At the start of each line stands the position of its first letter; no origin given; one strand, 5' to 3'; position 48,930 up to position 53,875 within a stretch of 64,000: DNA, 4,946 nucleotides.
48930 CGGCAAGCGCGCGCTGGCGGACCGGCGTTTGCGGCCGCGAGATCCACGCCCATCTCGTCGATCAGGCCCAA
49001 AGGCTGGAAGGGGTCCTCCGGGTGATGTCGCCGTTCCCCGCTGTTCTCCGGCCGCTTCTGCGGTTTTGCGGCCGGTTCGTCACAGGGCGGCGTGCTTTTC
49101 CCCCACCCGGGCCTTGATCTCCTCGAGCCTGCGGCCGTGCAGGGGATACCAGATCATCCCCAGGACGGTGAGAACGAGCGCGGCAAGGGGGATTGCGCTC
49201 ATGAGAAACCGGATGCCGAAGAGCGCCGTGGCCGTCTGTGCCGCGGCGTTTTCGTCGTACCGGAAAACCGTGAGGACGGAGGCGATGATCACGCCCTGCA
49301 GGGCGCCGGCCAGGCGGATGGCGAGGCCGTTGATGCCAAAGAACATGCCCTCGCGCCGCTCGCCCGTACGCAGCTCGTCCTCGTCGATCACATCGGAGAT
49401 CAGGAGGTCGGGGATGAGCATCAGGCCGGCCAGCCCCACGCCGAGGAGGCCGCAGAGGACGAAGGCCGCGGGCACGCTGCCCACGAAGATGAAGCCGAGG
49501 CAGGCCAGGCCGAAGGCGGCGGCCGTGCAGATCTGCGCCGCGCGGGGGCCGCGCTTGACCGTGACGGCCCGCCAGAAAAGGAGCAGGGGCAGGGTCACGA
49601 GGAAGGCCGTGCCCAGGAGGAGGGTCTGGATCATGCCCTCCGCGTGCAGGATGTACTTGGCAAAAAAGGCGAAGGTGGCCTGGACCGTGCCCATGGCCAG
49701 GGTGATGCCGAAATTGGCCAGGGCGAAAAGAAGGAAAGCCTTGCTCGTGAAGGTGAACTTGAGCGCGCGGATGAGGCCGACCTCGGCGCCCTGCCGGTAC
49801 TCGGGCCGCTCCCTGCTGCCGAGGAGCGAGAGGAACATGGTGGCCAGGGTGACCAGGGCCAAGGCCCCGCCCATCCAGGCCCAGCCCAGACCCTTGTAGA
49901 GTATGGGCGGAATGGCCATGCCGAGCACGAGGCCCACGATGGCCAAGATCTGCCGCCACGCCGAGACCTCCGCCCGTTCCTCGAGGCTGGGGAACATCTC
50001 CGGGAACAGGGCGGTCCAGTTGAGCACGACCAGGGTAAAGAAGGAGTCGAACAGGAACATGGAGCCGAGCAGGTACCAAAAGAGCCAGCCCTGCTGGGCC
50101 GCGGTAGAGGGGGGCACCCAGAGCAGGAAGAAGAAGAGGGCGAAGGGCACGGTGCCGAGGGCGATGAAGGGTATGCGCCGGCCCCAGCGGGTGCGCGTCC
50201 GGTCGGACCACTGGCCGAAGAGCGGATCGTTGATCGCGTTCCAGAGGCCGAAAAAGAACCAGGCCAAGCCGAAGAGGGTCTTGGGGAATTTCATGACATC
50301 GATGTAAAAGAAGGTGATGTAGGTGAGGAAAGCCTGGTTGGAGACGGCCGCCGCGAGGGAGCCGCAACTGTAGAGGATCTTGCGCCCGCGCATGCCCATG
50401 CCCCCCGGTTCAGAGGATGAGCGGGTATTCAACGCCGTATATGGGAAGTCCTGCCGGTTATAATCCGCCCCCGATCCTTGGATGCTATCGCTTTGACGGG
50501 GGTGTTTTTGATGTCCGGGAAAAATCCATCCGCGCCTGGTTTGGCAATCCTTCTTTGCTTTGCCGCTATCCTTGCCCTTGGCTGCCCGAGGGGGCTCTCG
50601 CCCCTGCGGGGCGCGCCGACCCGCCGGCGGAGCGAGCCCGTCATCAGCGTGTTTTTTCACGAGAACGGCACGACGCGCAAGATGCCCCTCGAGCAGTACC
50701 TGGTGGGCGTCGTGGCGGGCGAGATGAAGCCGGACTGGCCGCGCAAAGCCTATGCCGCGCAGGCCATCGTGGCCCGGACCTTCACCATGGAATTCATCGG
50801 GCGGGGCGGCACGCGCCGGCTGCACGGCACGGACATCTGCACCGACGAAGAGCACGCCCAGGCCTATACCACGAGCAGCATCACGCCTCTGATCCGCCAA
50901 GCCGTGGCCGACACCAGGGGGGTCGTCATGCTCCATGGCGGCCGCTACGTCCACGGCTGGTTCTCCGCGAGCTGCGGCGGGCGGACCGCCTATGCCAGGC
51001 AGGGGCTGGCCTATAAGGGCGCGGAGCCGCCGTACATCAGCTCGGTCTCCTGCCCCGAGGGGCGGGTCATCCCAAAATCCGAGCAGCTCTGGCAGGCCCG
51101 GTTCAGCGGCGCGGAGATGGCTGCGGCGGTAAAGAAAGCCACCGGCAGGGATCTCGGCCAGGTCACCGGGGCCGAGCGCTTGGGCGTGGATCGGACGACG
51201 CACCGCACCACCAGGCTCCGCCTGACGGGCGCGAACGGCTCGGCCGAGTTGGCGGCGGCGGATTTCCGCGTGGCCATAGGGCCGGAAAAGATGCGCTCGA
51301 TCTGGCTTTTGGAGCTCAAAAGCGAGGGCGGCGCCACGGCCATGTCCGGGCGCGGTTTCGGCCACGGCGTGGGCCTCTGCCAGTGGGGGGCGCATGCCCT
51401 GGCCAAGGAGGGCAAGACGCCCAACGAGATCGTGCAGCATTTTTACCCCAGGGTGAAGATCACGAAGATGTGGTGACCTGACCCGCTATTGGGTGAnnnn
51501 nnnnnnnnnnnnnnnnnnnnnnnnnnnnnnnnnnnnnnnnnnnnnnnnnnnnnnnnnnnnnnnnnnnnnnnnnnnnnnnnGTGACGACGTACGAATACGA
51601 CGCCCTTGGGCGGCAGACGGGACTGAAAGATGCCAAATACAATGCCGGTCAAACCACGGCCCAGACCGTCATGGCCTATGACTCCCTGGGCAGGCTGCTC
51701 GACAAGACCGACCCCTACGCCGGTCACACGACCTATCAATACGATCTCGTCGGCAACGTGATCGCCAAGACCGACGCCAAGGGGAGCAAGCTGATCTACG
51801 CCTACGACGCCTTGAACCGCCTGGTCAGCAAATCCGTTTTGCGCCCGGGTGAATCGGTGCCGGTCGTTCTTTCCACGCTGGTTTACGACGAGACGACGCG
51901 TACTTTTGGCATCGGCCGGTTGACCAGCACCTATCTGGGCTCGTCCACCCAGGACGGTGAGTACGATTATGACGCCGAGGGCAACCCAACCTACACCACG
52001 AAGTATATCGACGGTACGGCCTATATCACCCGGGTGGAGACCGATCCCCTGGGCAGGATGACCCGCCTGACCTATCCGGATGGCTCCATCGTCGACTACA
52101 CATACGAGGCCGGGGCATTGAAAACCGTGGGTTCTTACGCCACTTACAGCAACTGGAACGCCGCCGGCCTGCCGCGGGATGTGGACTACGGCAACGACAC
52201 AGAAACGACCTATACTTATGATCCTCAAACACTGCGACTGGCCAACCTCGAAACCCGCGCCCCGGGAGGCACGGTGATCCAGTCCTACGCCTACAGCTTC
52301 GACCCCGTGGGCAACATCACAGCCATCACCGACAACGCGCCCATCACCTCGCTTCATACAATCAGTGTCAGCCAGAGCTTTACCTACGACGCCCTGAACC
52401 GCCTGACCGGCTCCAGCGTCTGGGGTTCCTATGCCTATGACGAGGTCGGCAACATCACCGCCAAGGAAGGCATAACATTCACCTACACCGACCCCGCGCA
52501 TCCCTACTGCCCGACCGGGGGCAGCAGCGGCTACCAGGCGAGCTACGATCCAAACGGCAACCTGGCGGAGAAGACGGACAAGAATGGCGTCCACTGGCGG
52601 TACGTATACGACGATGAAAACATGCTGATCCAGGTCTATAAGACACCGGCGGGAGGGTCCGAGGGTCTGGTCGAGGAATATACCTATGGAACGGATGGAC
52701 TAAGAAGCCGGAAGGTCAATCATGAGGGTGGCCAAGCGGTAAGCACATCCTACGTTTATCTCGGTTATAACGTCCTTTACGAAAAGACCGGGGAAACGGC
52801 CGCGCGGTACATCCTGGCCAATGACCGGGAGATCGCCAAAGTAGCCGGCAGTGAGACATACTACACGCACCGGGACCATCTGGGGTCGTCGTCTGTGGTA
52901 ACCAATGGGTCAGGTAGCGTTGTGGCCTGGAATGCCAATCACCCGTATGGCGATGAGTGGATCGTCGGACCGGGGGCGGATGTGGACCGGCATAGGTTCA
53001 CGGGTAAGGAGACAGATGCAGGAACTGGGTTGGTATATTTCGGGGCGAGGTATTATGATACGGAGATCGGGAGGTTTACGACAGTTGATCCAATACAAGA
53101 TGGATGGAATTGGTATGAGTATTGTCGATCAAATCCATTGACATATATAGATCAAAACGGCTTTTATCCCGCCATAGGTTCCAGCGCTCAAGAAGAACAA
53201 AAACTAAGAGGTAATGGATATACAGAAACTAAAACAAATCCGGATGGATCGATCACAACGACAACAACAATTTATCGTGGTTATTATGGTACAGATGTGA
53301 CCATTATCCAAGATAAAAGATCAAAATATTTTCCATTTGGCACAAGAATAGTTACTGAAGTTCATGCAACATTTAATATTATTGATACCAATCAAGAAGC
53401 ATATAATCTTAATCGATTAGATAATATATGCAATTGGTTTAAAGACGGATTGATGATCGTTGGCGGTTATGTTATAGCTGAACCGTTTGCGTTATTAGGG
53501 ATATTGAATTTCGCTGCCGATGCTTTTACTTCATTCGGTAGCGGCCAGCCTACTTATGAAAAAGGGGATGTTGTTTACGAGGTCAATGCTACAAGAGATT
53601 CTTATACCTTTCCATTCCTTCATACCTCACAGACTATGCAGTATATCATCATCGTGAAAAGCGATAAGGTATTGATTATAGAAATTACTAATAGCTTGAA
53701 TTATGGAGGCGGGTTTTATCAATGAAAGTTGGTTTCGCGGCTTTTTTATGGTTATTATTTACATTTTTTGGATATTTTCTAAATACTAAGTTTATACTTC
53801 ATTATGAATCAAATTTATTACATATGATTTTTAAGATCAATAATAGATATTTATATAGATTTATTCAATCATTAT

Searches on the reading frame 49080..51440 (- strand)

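Call 56: search_protein_families(library=pfam, proteins=[window:49080-51440:-], max_evalue=0.001)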
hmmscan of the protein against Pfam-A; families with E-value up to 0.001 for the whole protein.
window:49080-51440:- (786 aa): 2 families
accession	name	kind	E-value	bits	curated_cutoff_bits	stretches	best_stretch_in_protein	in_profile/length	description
PF13347.12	MFS_2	-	5.2e-72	243.2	27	1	356-767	1-425/427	MFS/sugar transport protein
PF07690.21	MFS_1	-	4.8e-19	68.9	33.4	1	359-714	3-345/347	Major Facilitator Superfamily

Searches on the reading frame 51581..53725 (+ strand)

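Call 56: search_protein_families(library=pfam, proteins=[window:51581-53725:+], max_evalue=0.001)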
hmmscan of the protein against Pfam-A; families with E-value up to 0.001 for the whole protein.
window:51581-53725:+ (714 aa): 1 family
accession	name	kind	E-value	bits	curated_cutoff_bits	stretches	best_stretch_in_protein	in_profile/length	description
PF05593.20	RHS_repeat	-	5.5e-33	113.1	22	3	33-69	1-37/38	RHS Repeat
